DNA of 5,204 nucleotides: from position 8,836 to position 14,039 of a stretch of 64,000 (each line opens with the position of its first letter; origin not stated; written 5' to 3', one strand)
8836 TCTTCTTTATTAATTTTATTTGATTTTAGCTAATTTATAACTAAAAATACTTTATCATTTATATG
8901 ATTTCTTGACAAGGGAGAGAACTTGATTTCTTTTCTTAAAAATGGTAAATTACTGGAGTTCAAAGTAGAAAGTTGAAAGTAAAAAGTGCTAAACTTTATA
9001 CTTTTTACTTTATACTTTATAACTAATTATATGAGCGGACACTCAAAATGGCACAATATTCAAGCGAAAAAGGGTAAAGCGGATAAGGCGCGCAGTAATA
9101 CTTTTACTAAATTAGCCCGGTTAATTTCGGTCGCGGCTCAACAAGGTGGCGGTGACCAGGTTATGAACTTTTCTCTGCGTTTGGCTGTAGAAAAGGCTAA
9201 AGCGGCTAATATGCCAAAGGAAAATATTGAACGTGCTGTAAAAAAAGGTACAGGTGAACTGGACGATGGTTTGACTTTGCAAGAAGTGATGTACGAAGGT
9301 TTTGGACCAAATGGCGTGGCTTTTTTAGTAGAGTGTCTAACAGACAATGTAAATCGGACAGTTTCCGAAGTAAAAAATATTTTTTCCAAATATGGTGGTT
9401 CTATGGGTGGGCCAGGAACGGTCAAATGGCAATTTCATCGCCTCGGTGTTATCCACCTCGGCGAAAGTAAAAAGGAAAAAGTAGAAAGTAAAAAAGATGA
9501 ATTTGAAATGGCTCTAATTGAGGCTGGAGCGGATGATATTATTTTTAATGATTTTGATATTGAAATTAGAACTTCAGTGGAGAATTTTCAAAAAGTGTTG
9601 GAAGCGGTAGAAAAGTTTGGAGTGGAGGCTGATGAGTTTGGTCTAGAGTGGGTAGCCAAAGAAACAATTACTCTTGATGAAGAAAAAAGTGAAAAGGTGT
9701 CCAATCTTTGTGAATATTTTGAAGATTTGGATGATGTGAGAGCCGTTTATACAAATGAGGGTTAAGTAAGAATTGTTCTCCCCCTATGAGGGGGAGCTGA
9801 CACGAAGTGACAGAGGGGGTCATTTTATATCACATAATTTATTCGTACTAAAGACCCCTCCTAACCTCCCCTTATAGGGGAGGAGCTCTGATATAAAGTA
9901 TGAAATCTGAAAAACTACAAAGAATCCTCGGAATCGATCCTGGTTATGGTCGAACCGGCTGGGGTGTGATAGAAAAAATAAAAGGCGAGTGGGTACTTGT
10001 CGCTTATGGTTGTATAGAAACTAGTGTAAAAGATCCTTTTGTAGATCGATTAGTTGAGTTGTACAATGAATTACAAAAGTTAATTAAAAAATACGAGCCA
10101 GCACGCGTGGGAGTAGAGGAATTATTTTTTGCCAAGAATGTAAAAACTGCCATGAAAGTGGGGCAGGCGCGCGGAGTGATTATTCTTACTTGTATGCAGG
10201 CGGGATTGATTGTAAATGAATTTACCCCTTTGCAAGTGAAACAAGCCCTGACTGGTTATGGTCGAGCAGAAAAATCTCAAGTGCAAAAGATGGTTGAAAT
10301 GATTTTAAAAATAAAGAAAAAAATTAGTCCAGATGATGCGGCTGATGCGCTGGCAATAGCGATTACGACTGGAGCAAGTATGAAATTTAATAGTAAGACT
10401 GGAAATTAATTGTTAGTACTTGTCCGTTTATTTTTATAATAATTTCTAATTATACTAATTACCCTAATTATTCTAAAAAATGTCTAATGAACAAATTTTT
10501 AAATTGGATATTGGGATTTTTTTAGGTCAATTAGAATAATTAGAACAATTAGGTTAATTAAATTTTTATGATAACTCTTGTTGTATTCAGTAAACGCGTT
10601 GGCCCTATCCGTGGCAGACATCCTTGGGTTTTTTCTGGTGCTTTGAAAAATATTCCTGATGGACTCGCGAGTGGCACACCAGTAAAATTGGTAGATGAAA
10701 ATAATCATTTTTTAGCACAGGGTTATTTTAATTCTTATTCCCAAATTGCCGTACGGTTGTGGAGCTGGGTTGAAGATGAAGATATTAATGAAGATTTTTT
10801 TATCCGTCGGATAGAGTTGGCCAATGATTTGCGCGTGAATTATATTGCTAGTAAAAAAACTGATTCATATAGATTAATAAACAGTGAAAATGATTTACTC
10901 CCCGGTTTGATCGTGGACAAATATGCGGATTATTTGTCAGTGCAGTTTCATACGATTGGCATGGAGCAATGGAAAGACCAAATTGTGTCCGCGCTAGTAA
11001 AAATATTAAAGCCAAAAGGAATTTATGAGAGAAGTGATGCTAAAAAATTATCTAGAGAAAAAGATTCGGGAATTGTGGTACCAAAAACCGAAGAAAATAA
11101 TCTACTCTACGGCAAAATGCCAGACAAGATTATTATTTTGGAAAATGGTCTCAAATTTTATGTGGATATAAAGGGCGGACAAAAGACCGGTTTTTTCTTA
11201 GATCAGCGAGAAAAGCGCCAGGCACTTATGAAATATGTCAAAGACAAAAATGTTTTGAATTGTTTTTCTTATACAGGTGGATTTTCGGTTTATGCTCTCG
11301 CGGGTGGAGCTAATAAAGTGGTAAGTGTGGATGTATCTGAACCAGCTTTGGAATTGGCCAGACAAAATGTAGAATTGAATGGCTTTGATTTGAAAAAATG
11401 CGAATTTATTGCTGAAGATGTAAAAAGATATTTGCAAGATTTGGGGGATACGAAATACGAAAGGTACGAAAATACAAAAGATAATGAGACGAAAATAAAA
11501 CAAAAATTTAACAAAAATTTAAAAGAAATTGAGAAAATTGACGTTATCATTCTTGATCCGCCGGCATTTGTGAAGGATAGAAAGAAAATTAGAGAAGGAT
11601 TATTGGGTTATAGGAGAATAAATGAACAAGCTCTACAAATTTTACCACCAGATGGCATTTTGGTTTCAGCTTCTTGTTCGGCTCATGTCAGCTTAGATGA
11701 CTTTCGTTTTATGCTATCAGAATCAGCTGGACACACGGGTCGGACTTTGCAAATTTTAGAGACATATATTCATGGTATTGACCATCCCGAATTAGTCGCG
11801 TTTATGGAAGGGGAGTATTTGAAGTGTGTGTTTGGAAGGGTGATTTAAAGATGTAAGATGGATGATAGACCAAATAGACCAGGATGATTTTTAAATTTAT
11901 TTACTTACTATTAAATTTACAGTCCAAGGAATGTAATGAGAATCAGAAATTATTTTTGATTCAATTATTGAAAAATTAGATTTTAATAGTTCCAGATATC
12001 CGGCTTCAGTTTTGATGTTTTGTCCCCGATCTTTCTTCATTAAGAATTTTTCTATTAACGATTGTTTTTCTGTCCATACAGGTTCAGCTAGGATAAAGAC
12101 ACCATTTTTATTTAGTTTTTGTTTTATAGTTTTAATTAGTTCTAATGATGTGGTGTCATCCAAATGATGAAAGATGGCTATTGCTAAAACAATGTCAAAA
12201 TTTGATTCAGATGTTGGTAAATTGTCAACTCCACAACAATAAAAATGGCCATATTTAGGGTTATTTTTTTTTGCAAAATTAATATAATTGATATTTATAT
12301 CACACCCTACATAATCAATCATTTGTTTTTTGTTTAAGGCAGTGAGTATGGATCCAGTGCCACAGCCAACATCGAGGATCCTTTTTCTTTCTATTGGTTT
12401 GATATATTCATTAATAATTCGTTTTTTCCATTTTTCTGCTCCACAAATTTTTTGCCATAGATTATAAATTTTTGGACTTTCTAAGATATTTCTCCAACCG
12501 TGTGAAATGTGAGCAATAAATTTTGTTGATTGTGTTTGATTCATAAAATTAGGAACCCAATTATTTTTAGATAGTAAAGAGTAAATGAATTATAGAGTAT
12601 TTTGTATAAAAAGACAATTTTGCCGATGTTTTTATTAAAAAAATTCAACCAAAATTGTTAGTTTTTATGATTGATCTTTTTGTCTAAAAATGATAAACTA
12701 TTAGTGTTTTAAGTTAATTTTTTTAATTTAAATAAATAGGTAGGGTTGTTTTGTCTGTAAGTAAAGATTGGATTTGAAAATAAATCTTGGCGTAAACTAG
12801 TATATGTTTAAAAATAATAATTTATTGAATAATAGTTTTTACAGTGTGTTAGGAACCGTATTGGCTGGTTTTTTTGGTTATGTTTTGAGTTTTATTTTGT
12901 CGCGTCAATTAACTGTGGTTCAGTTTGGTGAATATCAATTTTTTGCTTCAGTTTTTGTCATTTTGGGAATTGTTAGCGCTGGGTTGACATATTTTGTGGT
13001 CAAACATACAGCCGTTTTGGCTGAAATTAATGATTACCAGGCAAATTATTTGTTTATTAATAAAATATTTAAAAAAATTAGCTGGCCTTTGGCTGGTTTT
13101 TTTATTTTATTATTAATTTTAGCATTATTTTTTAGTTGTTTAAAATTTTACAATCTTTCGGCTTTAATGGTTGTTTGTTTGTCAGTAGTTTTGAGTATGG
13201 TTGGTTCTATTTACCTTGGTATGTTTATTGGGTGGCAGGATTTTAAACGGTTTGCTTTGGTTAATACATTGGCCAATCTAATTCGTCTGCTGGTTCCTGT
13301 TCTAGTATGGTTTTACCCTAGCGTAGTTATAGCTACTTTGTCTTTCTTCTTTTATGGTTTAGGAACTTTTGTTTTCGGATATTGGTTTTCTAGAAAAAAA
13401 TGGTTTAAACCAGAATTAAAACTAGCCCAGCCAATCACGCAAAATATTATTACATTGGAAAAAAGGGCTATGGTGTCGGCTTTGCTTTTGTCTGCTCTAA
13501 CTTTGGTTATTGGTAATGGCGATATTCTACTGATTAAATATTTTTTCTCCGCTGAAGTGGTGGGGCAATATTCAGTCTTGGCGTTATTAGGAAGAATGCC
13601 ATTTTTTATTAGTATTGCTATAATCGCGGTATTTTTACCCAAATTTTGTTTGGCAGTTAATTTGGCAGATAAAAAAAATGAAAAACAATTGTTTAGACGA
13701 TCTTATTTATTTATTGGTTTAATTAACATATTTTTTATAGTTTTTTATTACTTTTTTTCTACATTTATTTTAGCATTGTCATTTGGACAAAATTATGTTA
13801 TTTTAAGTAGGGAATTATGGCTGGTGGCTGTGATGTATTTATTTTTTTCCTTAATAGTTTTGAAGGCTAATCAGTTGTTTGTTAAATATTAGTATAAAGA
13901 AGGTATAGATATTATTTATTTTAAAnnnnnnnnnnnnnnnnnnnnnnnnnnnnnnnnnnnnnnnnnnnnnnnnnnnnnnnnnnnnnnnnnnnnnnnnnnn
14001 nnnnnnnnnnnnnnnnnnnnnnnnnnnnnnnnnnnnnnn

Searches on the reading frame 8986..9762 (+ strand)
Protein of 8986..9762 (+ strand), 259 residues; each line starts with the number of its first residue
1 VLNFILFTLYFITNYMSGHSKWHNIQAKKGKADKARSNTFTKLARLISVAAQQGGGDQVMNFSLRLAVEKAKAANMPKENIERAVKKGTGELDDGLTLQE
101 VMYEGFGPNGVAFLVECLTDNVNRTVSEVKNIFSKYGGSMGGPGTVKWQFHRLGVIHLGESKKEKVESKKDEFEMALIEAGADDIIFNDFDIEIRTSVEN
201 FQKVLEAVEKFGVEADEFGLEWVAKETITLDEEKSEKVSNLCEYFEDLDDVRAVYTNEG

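Call 96: search_protein_families(library=pfam, proteins=[window:8986-9762:+], max_evalue=0.00001)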
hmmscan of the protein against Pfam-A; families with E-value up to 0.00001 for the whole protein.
window:8986-9762:+ (259 aa): 2 families
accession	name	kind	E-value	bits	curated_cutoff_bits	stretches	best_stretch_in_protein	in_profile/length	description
PF01709.26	Transcrip_reg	-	5.1e-51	173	27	1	99-257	2-159/160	TACO1/YebC second and third domain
PF20772.2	TACO1_YebC_N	-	8.5e-30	103.5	36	1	20-91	1-73/73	TACO1/YebC protein N-terminal domain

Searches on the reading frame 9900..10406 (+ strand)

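Call 96: search_protein_families(library=pfam, proteins=[window:9900-10406:+], max_evalue=0.00001)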
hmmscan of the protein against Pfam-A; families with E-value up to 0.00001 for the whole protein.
window:9900-10406:+ (169 aa): 1 family
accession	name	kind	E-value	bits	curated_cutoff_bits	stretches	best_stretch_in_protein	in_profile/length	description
PF02075.23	RuvC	-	1.5e-53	181.1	22.2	1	9-156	1-147/148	Crossover junction endodeoxyribonuclease RuvC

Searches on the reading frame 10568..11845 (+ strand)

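Call 96: search_protein_families(library=pfam, proteins=[window:10568-11845:+], max_evalue=0.00001)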
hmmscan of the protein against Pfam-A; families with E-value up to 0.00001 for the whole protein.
window:10568-11845:+ (426 aa): 5 families
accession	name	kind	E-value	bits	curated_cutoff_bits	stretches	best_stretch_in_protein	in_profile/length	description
PF10672.15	Methyltrans_SAM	-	1.3e-29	103.8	27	1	177-286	75-184/286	S-adenosylmethionine-dependent methyltransferase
PF17785.7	PUA_3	-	5.3e-19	68.2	22.6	1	6-67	3-64/64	PUA-like domain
PF13847.12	Methyltransf_31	-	1.8e-08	34.7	27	1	226-376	4-118/145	Methyltransferase domain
PF03602.21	Cons_hypoth95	-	4.1e-08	33.6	24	0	220-292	36-107/182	Conserved hypothetical protein 95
PF02475.24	TRM5-TYW2_MTfase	-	2.1e-07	31.5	28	1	190-287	3-98/164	TRM5/TYW2 methyltransferase domain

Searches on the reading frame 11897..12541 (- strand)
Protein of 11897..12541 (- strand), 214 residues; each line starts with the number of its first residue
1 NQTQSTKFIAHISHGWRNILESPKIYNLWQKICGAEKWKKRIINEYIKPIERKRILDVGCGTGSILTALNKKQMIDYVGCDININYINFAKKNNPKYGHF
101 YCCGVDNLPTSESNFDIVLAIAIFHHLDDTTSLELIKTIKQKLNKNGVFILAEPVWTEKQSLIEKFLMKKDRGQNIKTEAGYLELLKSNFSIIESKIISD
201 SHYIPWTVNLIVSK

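Call 96: search_protein_families(library=pfam, proteins=[window:11897-12541:-], max_evalue=0.00001)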
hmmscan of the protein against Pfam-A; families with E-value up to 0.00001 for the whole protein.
window:11897-12541:- (214 aa): 9 families
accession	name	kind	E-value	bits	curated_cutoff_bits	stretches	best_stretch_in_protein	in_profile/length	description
PF13847.12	Methyltransf_31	-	1.3e-15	57.8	27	1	53-163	5-129/145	Methyltransferase domain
PF13649.12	Methyltransf_25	-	1.6e-15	58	27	1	55-147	1-97/97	Methyltransferase domain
PF08241.18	Methyltransf_11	-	2e-15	57.6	21.2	1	56-151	1-95/95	Methyltransferase domain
PF13489.12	Methyltransf_23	-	2.8e-14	53.6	27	1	44-170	14-136/164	Methyltransferase domain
PF08242.18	Methyltransf_12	-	2.7e-13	50.9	30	1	56-149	1-98/98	Methyltransferase domain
PF08003.17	Methyltransf_9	-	9.1e-09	35.1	23.8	1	37-154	101-220/315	Protein of unknown function (DUF1698)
PF05175.20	MTS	-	2.2e-08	34.4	23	1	45-165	25-152/170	Methyltransferase small domain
PF05891.18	Methyltransf_PK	-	2.6e-08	34.1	27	1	33-161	36-169/218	AdoMet dependent proline di-methyltransferase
PF02353.26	CMAS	-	2.6e-06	27.4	27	1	35-162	46-175/273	Mycolic acid cyclopropane synthetase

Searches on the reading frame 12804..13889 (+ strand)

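Call 96: search_protein_families(library=pfam, proteins=[window:12804-13889:+], max_evalue=0.00001)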
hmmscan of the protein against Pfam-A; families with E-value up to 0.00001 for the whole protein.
window:12804-13889:+ (362 aa): 1 family
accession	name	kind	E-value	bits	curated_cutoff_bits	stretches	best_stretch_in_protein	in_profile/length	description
PF01943.22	Polysacc_synt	-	1.3e-12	48.2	28.2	1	7-281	1-270/274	Polysaccharide biosynthesis protein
